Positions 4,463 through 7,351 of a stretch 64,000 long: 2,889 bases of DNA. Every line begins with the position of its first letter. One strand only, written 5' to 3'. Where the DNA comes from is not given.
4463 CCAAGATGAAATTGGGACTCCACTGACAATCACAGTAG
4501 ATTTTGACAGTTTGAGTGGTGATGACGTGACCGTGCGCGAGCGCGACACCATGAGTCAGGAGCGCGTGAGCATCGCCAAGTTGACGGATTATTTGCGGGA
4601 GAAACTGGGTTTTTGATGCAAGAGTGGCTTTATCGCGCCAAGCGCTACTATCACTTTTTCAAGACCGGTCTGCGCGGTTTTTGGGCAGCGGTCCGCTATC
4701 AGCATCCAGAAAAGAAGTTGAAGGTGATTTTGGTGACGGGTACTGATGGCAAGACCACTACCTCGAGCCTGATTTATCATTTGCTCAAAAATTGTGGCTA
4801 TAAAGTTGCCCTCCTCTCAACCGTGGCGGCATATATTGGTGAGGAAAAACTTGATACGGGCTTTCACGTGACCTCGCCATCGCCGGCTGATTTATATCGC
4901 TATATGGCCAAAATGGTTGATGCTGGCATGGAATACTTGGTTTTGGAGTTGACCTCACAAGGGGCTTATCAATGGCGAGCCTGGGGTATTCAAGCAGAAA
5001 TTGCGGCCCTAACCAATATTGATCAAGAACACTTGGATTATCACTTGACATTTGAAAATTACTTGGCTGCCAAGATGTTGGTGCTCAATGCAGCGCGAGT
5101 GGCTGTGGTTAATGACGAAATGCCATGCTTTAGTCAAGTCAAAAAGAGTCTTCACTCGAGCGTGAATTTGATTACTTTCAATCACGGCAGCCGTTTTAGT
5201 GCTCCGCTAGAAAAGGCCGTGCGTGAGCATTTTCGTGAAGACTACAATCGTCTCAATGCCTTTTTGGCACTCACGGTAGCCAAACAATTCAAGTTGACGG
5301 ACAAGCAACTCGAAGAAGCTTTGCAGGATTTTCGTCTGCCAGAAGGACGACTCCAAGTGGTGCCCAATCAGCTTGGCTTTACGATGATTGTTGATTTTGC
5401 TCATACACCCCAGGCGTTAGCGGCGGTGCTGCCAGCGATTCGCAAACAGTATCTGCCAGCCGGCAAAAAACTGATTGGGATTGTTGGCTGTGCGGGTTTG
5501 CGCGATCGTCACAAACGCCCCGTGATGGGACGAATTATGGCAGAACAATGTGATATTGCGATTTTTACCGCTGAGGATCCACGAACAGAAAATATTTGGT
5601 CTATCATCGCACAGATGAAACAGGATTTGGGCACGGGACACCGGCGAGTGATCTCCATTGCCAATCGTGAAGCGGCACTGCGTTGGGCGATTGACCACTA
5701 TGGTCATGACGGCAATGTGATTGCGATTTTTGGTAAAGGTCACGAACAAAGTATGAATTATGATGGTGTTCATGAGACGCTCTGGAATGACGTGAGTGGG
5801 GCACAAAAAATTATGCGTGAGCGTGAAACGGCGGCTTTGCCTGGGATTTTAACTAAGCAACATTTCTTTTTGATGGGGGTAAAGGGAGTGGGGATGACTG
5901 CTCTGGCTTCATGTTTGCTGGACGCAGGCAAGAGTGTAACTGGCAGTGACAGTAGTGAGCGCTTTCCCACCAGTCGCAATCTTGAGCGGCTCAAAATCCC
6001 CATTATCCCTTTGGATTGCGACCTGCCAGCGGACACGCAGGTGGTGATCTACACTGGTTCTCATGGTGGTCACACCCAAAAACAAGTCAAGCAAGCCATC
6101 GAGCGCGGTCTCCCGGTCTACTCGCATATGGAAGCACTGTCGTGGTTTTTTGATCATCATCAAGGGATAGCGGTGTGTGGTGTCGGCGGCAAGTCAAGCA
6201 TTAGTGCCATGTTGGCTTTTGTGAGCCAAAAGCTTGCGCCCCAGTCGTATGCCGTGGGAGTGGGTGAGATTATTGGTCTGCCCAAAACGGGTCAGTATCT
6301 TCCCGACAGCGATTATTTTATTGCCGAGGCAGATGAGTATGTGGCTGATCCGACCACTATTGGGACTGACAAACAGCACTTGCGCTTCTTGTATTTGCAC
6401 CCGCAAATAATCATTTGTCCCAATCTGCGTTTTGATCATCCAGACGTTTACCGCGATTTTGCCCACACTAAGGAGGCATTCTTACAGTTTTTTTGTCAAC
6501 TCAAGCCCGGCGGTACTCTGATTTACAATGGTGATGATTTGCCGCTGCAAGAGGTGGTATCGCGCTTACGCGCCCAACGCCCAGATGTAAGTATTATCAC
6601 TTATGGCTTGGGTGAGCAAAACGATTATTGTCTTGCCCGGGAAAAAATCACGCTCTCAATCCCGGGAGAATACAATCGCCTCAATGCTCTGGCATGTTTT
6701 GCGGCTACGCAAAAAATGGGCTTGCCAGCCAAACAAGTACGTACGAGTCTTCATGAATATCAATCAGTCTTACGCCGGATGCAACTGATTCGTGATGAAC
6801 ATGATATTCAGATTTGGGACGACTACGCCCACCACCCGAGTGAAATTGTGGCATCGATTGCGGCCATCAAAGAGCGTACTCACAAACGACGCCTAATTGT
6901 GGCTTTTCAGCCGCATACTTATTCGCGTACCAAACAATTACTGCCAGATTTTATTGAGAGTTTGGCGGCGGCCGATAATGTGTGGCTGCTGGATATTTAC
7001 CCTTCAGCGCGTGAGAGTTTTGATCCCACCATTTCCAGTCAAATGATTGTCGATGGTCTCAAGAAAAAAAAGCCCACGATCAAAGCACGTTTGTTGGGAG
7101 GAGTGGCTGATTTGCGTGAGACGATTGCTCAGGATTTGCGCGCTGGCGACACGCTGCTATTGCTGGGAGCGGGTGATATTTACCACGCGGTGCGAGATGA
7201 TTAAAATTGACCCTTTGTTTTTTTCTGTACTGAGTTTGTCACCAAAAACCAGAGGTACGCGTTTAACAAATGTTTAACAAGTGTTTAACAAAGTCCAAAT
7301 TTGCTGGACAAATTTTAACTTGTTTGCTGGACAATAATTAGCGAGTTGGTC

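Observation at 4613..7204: Single 863-aa ORF fusing a MurE-like ligase (lacking its N-terminal domain) to a full MurC ligase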

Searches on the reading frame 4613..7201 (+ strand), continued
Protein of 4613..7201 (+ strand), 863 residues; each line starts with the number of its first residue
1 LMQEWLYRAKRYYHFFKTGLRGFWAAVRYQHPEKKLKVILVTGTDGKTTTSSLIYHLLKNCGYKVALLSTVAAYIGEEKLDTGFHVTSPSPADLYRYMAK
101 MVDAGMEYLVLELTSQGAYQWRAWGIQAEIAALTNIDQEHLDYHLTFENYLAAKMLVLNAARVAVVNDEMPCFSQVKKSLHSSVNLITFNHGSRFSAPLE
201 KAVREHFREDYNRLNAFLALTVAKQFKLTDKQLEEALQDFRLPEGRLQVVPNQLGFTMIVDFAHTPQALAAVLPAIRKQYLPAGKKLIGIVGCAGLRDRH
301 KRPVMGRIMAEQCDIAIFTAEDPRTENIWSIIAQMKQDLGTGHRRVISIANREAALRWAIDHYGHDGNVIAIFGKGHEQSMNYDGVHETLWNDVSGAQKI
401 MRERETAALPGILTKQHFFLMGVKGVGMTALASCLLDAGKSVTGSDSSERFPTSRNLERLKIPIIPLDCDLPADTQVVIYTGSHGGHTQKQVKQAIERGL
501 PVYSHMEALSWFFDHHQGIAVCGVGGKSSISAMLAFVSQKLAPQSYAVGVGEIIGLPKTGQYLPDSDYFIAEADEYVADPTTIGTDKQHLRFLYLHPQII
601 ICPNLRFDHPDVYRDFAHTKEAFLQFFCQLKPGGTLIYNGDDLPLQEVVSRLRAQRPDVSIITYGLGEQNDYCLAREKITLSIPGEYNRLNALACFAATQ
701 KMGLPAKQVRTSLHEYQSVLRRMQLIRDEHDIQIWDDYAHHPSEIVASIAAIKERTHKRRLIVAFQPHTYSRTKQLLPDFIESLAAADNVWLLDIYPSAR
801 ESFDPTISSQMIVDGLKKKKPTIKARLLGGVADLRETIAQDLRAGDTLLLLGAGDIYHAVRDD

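Call 68: search_protein_families(library=ncbifam, proteins=[P0040, P0017, P0018], max_evalue=1e-8)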
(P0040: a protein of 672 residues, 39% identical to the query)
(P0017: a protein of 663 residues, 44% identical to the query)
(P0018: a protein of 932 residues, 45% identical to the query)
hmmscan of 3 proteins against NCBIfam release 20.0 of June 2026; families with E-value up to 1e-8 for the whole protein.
P0040 (672 aa): 51 families (the best 25 are shown)
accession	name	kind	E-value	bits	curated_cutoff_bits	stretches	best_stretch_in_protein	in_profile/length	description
TIGR01085.1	murE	subfamily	2.7e-135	451.9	257.3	2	12-219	4-214/472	UDP-N-acetylmuramyl-tripeptide synthetase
NF001126.0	PRK00139.1-4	equivalog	7.5e-132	440.3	373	2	13-219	24-233/486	UDP-N-acetylmuramoyl-L-alanyl-D-glutamate--2,6-diaminopimelate ligase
NF008896.0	PRK11929.1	equivalog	1.8e-116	390.2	1023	2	9-214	26-233/965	bifunctional UDP-N-acetylmuramoyl-L-alanyl-D-glutamate--2,6-diaminopimelate ligase MurE/UDP-N-acetylmuramoyl-tripeptide--D-alanyl-D-alanine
NF001124.0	PRK00139.1-2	equivalog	8.6e-116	387.6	476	2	13-213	29-229/500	UDP-N-acetylmuramoyl-L-alanyl-D-glutamate--2,6-diaminopimelate ligase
NF001123.0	PRK00139.1-1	equivalog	2.1e-88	297.1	586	2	13-215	21-229/493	UDP-N-acetylmuramoyl-L-alanyl-D-glutamate--2,6-diaminopimelate ligase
NF010628.0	PRK14022.1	equivalog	2.1e-74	251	536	2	14-221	37-241/483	UDP-N-acetylmuramoyl-L-alanyl-D-glutamate--L-lysine ligase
NF001130.0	PRK00139.2-4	equivalog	3e-64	217.6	715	2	12-221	31-243/516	UDP-N-acetylmuramoyl-L-alanyl-D-glutamate--2,6-diaminopimelate ligase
NF010934.1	PRK14354.1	equivalog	2.5e-63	214.2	450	1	430-670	2-241/447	bifunctional UDP-N-acetylglucosamine diphosphorylase/glucosamine-1-phosphate N-acetyltransferase GlmU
TIGR01173.1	glmU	equivalog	3.6e-59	200.8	366.85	1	430-669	3-240/452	bifunctional UDP-N-acetylglucosamine diphosphorylase/glucosamine-1-phosphate N-acetyltransferase GlmU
NF010935.0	PRK14355.1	equivalog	4.8e-58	196.9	718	1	427-669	3-246/459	bifunctional UDP-N-acetylglucosamine diphosphorylase/glucosamine-1-phosphate N-acetyltransferase GlmU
NF010932.0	PRK14352.1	equivalog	3.3e-54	184.4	611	1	426-668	5-250/488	bifunctional UDP-N-acetylglucosamine diphosphorylase/glucosamine-1-phosphate N-acetyltransferase GlmU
NF001129.0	PRK00139.2-3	equivalog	2.6e-50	171.4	762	2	13-222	42-251/517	UDP-N-acetylmuramoyl-L-alanyl-D-glutamate--2,6-diaminopimelate ligase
NF010933.0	PRK14353.1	equivalog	4.6e-49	167.3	505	1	427-667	5-244/453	bifunctional UDP-N-acetylglucosamine diphosphorylase/glucosamine-1-phosphate N-acetyltransferase GlmU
NF010937.0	PRK14357.1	equivalog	1e-48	166.4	658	1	430-669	3-233/448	bifunctional UDP-N-acetylglucosamine diphosphorylase/glucosamine-1-phosphate N-acetyltransferase GlmU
NF010940.0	PRK14360.1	equivalog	4e-45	154.2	602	1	428-670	2-241/452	bifunctional UDP-N-acetylglucosamine diphosphorylase/glucosamine-1-phosphate N-acetyltransferase GlmU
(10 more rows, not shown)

P0017 (663 aa): 40 families (the best 25 are shown)
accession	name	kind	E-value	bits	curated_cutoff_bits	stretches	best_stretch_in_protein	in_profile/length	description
TIGR01085.1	murE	subfamily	3.2e-102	342.9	257.3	2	19-185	71-241/472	UDP-N-acetylmuramyl-tripeptide synthetase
NF001126.0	PRK00139.1-4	equivalog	2.7e-97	326.3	373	1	19-414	90-484/486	UDP-N-acetylmuramoyl-L-alanyl-D-glutamate--2,6-diaminopimelate ligase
NF001124.0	PRK00139.1-2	equivalog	3.8e-92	309.6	476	2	203-417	302-497/500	UDP-N-acetylmuramoyl-L-alanyl-D-glutamate--2,6-diaminopimelate ligase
NF008896.0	PRK11929.1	equivalog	2.3e-85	287.2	1023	2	206-417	309-503/965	bifunctional UDP-N-acetylmuramoyl-L-alanyl-D-glutamate--2,6-diaminopimelate ligase MurE/UDP-N-acetylmuramoyl-tripeptide--D-alanyl-D-alanine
NF001123.0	PRK00139.1-1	equivalog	2.8e-66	224.2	586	2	206-414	304-491/493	UDP-N-acetylmuramoyl-L-alanyl-D-glutamate--2,6-diaminopimelate ligase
NF010628.0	PRK14022.1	equivalog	5e-64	216.8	536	1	19-391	97-459/483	UDP-N-acetylmuramoyl-L-alanyl-D-glutamate--L-lysine ligase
NF010934.1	PRK14354.1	equivalog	2.5e-61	207.6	450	1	420-661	2-244/447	bifunctional UDP-N-acetylglucosamine diphosphorylase/glucosamine-1-phosphate N-acetyltransferase GlmU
NF001130.0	PRK00139.2-4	equivalog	1.7e-56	192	715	2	18-174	94-254/516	UDP-N-acetylmuramoyl-L-alanyl-D-glutamate--2,6-diaminopimelate ligase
NF010935.0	PRK14355.1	equivalog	1.2e-54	185.7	718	1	417-660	3-249/459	bifunctional UDP-N-acetylglucosamine diphosphorylase/glucosamine-1-phosphate N-acetyltransferase GlmU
TIGR01173.1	glmU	equivalog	3.6e-54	184.3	366.85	1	420-660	3-243/452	bifunctional UDP-N-acetylglucosamine diphosphorylase/glucosamine-1-phosphate N-acetyltransferase GlmU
NF010937.0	PRK14357.1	equivalog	2e-50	172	658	1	420-659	3-235/448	bifunctional UDP-N-acetylglucosamine diphosphorylase/glucosamine-1-phosphate N-acetyltransferase GlmU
NF010933.0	PRK14353.1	equivalog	7.4e-47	160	505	1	415-659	3-248/453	bifunctional UDP-N-acetylglucosamine diphosphorylase/glucosamine-1-phosphate N-acetyltransferase GlmU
NF010932.0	PRK14352.1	equivalog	4.9e-46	157.4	611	1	415-659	4-253/488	bifunctional UDP-N-acetylglucosamine diphosphorylase/glucosamine-1-phosphate N-acetyltransferase GlmU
NF010936.0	PRK14356.1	equivalog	8.2e-44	150.2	666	1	415-659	3-249/456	bifunctional UDP-N-acetylglucosamine diphosphorylase/glucosamine-1-phosphate N-acetyltransferase GlmU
NF010938.0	PRK14358.1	equivalog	4.2e-41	141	500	1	420-660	10-251/481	bifunctional N-acetylglucosamine-1-phosphate uridyltransferase/glucosamine-1-phosphate acetyltransferase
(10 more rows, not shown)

P0018 (932 aa): 29 families (the best 25 are shown)
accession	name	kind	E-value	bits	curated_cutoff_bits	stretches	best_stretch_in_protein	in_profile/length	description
TIGR01085.1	murE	subfamily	9.2e-139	463.3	257.3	1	24-468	3-471/472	UDP-N-acetylmuramyl-tripeptide synthetase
NF001126.0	PRK00139.1-4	equivalog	4.9e-136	454.1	373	1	5-470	3-484/486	UDP-N-acetylmuramoyl-L-alanyl-D-glutamate--2,6-diaminopimelate ligase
NF008896.0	PRK11929.1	equivalog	4.5e-124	415.3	1023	2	25-253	29-258/965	bifunctional UDP-N-acetylmuramoyl-L-alanyl-D-glutamate--2,6-diaminopimelate ligase MurE/UDP-N-acetylmuramoyl-tripeptide--D-alanyl-D-alanine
NF001124.0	PRK00139.1-2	equivalog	7.9e-122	407.5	476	2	17-242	20-246/500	UDP-N-acetylmuramoyl-L-alanyl-D-glutamate--2,6-diaminopimelate ligase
NF001123.0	PRK00139.1-1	equivalog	7.5e-98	328.3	586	2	5-239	4-239/493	UDP-N-acetylmuramoyl-L-alanyl-D-glutamate--2,6-diaminopimelate ligase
NF010628.0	PRK14022.1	equivalog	8.6e-84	282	536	1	6-459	18-471/483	UDP-N-acetylmuramoyl-L-alanyl-D-glutamate--L-lysine ligase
NF001130.0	PRK00139.2-4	equivalog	4e-67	227.1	715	2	16-243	22-249/516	UDP-N-acetylmuramoyl-L-alanyl-D-glutamate--2,6-diaminopimelate ligase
NF041275.1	MurL_Xanthmoales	equivalog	1.2e-66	225.1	700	1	559-875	71-392/447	UDP-N-acetyl-alpha-D-muramoyl-L-alanyl-L-glutamate epimerase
NF001129.0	PRK00139.2-3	equivalog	2.4e-56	191.3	762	2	21-243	37-256/517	UDP-N-acetylmuramoyl-L-alanyl-D-glutamate--2,6-diaminopimelate ligase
NF001127.0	PRK00139.2-1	equivalog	1.8e-45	155.6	997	2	23-243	29-249/520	UDP-N-acetylmuramoyl-L-alanyl-D-glutamate--2,6-diaminopimelate ligase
NF001131.0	PRK00139.2-5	equivalog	1.7e-39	136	1000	1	10-448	21-462/483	UDP-N-acetylmuramoyl-L-alanyl-D-glutamate--2,6-diaminopimelate ligase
TIGR02068.2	cya_phycin_syn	equivalog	2.3e-33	115.3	850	2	278-446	682-852/862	cyanophycin synthetase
TIGR01143.1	murF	subfamily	6.1e-32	111.1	288.6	1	31-440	2-403/418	UDP-N-acetylmuramoyl-tripeptide--D-alanyl-D-alanine ligase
NF010623.0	PRK14016.1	subfamily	3.8e-28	98.1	877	2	277-444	683-852/871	cyanophycin synthetase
TIGR01087.1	murD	equivalog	7.8e-28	97.7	211.95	1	172-354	146-342/441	UDP-N-acetylmuramoyl-L-alanine--D-glutamate ligase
TIGR01082.1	murC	equivalog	1.6e-25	90.1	335.1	1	197-445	166-440/449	UDP-N-acetylmuramate--L-alanine ligase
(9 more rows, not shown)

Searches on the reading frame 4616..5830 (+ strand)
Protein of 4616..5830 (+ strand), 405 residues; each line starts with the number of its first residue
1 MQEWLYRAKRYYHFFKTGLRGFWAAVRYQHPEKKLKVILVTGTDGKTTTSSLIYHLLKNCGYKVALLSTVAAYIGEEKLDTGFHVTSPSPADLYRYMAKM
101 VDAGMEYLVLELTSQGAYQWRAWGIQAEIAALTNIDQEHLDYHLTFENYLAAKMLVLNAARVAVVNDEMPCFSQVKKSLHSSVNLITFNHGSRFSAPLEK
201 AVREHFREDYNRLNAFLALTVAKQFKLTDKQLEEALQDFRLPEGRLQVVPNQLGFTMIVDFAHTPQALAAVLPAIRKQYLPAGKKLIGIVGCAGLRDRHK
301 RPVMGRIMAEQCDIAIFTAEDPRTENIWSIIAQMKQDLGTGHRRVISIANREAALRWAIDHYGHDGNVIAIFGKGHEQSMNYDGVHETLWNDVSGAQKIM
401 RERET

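Call 27: search_solved_structures(query=window:4616-5830:+, max_evalue=1e-10, show_alignments=3)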
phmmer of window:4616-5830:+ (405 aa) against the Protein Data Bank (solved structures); distinct sequences matched with E-value up to 1e-10: 14.
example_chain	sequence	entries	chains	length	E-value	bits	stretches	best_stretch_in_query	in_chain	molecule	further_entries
4bub_A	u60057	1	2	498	5.1e-45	157.2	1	24-402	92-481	UDP-N-ACETYLMURAMOYL-L-ALANYL-D-GLUTAMATE--LD-LYSINE LIGASE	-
8w9z_N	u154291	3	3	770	1.1e-43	152.8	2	23-156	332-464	UDP-N-acetylmuramoyl-L-alanyl-D-glutamate--2, 6-diaminopimelate ligase-like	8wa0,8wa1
2wtz_A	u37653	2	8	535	1.1e-42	149.5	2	209-381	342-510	UDP-N-ACETYLMURAMOYL-L-ALANYL-D-GLUTAMATE--2,6-DIAMINOPIMELATE LIGASE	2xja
8g6p_A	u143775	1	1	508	4.3e-40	140.9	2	209-384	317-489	UDP-N-acetylmuramoyl-L-alanyl-D-glutamate--2,6-diaminopimelate ligase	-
8f5d_A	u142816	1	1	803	8.4e-40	140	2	251-382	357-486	Multifunctional fusion protein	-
7d27_A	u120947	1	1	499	1.6e-39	139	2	198-387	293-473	UDP-N-acetylmuramoyl-L-alanyl-D-glutamate--2,6-diaminopimelate ligase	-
7b6o_A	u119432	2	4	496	1.6e-37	132.5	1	27-378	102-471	UDP-N-acetylmuramoyl-L-alanyl-D-glutamate-2,6-diaminopimelate ligase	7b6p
1e8c_A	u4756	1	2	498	3.8e-37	131.3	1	27-378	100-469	UDP-N-ACETYLMURAMOYLALANYL-D-GLUTAMATE--2,6-DIAMINOPIMELATE LIGASE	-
7b53_A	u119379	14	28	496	3.8e-37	131.3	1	27-378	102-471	UDP-N-acetylmuramoyl-L-alanyl-D-glutamate--2,6-diaminopimelate ligase | UDP-N-acetylmuramoyl-L-alanyl-D-glutamate-2,6-diaminopimelate ligase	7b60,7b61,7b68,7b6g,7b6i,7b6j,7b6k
8r5o_Q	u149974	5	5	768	1.3e-36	129.5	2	24-154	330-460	PAP11 | PAP11, MurE-like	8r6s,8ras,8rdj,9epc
8qma_O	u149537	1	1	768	1.6e-36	129.2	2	24-154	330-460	PAP11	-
4c12_A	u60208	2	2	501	5.3e-34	120.9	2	24-158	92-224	UDP-N-ACETYLMURAMOYL-L-ALANYL-D-GLUTAMATE--L-LYSINE LIGASE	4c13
8xzv_J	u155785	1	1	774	4.2e-29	104.8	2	24-152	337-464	MurE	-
7wac_A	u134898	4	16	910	2.6e-11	46.2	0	34-159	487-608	Cyanophycin synthase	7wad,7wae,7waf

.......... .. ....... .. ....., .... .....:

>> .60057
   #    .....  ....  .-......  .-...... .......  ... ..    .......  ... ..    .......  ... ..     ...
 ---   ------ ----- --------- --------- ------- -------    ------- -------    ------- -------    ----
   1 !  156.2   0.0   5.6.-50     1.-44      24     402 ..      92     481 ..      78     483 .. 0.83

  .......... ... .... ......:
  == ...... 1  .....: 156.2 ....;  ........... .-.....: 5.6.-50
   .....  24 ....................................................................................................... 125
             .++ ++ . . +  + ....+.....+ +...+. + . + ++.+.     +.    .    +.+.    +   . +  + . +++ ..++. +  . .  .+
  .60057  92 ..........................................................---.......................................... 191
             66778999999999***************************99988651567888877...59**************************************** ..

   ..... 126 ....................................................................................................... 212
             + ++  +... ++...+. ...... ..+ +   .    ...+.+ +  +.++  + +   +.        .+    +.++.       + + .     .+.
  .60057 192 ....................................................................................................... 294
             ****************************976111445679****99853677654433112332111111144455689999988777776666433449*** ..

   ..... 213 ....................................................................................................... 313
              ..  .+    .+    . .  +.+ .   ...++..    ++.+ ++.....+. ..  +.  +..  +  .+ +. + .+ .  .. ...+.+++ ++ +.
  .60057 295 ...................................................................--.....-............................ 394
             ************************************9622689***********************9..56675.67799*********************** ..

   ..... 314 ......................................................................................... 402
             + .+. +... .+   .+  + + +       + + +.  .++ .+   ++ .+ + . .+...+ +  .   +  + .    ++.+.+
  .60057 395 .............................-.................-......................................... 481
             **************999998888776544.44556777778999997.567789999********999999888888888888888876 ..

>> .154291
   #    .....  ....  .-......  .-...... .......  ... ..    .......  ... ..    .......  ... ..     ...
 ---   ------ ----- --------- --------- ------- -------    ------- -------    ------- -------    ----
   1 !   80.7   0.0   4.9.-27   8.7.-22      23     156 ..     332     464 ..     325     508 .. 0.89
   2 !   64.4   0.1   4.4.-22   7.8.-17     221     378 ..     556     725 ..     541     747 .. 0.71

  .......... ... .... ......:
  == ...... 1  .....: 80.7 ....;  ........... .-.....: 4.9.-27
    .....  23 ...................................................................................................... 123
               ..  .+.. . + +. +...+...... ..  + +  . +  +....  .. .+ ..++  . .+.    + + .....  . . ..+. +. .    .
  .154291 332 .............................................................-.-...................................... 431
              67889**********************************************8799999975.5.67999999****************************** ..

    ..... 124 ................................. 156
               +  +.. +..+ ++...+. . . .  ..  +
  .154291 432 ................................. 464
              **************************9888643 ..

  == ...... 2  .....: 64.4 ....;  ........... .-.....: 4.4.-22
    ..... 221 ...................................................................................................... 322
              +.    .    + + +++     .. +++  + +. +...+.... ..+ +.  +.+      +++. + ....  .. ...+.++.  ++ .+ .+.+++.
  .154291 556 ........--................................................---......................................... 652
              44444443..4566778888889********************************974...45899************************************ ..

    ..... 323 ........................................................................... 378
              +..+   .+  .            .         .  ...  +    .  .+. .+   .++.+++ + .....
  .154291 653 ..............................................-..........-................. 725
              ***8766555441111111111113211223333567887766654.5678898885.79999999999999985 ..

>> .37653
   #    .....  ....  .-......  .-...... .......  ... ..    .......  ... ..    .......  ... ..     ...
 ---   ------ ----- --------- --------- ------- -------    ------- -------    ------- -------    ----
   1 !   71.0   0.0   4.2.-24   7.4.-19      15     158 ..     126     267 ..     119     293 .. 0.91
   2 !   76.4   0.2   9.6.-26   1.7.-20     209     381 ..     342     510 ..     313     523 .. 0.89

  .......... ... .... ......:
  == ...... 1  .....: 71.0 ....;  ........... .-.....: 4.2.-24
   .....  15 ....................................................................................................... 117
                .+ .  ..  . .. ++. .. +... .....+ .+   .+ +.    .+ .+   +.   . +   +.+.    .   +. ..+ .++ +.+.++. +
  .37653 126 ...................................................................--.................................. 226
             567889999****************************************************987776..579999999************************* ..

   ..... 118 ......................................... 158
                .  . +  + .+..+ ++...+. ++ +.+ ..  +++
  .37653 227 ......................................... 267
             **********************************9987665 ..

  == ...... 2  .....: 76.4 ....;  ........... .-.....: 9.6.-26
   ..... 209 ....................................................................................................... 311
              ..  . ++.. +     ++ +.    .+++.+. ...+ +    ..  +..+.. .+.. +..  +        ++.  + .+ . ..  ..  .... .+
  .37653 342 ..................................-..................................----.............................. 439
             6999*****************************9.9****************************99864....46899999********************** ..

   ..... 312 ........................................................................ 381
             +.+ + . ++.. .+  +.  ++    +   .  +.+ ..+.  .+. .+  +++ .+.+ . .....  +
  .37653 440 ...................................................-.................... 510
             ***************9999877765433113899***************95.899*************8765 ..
